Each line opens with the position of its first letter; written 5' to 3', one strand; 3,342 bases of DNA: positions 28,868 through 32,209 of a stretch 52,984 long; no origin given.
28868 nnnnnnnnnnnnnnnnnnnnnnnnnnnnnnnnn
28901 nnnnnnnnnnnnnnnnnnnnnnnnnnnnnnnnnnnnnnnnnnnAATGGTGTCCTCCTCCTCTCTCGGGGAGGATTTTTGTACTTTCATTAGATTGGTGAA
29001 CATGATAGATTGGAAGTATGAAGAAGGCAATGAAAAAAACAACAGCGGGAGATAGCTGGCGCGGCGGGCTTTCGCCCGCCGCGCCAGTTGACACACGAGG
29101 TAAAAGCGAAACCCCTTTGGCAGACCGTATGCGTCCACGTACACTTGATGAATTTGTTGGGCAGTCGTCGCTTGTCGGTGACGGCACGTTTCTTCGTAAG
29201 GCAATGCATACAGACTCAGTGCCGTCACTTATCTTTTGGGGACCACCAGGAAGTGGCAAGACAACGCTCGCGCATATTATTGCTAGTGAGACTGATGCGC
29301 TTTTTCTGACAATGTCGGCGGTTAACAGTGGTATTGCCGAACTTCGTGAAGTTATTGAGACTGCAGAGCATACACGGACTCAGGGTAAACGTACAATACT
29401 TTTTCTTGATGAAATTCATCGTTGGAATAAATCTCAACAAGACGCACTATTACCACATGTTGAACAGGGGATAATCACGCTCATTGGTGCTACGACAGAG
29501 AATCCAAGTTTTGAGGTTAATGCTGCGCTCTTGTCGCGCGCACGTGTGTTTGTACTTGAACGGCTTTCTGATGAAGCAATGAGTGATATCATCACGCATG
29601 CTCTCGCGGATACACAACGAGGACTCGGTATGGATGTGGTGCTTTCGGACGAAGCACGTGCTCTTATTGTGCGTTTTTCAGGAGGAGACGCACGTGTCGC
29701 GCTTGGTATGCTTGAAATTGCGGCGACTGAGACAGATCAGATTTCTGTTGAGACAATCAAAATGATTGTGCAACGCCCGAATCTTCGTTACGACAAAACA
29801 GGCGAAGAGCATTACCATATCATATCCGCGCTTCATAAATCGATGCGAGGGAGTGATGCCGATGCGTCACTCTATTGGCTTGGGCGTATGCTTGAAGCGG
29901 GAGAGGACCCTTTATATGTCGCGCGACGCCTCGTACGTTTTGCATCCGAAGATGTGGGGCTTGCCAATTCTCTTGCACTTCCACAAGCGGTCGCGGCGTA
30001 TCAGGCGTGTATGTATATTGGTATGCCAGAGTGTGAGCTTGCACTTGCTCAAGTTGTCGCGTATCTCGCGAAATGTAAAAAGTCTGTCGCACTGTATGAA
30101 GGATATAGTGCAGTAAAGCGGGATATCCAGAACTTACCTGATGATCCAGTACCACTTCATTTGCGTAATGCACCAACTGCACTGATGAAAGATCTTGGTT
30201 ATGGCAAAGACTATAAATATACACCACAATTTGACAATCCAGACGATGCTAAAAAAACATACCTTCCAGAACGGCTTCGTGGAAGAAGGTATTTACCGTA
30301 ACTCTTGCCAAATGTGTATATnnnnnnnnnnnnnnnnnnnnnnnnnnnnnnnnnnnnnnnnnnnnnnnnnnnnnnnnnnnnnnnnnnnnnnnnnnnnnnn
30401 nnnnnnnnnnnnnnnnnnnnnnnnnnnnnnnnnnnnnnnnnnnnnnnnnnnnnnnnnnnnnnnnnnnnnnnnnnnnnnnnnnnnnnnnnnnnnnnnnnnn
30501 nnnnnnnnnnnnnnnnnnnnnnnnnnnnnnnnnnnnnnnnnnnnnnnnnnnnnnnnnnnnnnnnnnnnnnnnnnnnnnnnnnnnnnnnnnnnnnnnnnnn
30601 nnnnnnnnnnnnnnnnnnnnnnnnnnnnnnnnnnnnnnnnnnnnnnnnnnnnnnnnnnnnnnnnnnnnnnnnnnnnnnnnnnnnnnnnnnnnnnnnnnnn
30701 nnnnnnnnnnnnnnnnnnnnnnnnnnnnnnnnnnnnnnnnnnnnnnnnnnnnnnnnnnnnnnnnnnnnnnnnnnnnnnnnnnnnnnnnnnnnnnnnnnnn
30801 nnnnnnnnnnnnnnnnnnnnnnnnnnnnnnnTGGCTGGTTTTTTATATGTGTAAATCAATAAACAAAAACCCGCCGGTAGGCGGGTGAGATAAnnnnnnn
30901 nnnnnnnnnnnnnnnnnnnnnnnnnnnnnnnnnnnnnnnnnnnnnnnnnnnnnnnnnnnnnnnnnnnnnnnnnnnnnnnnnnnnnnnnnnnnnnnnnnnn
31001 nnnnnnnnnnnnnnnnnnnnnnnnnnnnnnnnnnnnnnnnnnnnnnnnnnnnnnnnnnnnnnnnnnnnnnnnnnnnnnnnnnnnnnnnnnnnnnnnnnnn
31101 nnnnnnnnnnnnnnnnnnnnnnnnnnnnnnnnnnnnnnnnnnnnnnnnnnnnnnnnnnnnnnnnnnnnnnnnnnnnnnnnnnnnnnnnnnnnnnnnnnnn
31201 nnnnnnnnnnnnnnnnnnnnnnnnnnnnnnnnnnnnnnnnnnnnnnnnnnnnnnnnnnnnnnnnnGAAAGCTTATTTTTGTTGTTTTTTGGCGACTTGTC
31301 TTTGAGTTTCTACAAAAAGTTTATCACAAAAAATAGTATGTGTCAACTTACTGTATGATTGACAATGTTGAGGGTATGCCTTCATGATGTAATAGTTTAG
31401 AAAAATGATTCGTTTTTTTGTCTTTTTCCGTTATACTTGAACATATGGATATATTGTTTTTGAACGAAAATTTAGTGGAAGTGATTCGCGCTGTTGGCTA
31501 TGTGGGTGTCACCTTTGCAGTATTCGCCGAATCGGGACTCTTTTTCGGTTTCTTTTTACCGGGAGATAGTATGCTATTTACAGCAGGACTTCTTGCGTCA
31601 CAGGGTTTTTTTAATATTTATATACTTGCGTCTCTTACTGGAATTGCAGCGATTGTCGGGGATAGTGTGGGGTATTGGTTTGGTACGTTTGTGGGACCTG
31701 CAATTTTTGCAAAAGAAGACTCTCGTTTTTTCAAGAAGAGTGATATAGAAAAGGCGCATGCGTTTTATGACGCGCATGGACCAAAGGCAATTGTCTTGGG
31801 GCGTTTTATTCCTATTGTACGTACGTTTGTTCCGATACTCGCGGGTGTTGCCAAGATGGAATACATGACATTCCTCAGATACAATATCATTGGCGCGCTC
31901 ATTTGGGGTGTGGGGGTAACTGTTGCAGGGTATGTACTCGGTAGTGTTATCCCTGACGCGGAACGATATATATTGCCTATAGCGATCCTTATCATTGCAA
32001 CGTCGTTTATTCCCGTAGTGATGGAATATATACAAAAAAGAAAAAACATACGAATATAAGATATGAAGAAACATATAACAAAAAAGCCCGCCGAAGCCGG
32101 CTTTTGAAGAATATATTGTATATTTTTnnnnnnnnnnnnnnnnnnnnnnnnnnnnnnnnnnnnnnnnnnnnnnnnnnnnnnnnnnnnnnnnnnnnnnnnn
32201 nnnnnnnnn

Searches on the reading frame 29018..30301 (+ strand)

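Call 64: search_protein_families(library=pfam, proteins=[window:29018-30301:+])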
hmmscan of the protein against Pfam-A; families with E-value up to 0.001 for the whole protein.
window:29018-30301:+ (427 aa): 10 families
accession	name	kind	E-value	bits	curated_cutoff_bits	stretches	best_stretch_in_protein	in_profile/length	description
PF12002.13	MgsA_C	-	5e-54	183.1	27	1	278-425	1-147/167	MgsA AAA+ ATPase C terminal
PF16193.11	AAA_assoc_2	-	8.6e-24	84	34.3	1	206-277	4-81/81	AAA C-terminal domain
PF00004.35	AAA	-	3.2e-16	60.4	21.2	1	71-177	1-125/131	ATPase family associated with various cellular activities (AAA)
PF05496.18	RuvB_N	-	2.7e-15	56.9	27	1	38-156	1-116/159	Holliday junction DNA helicase RuvB P-loop domain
PF07728.20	AAA_5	-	3.4e-06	27.6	22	1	71-159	2-101/139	AAA domain (dynein-related subfamily)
PF01078.27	Mg_chelatase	-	1.4e-05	25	20.3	0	70-89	24-43/207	Magnesium chelatase, subunit ChlI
PF00158.32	Sigma54_activat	-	2.6e-05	24.4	20.2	0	123-162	92-131/168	Sigma-54 interaction domain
PF13173.12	AAA_14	-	4.9e-05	23.8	27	1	71-140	5-78/129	AAA domain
PF13191.12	AAA_16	-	0.00016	22.6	32.6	0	62-90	18-46/167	AAA ATPase domain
PF13401.12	AAA_22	-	0.00051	20.8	27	0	70-141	7-83/130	AAA domain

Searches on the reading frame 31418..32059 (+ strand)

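Call 64: search_protein_families(library=pfam, proteins=[window:31418-32059:+])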
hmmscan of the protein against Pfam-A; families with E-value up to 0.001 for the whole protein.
window:31418-32059:+ (213 aa): 1 family
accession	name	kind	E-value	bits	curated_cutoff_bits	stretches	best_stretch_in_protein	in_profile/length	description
PF09335.16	VTT_dom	-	6.4e-19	69.1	33.9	1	47-172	1-122/123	VTT domain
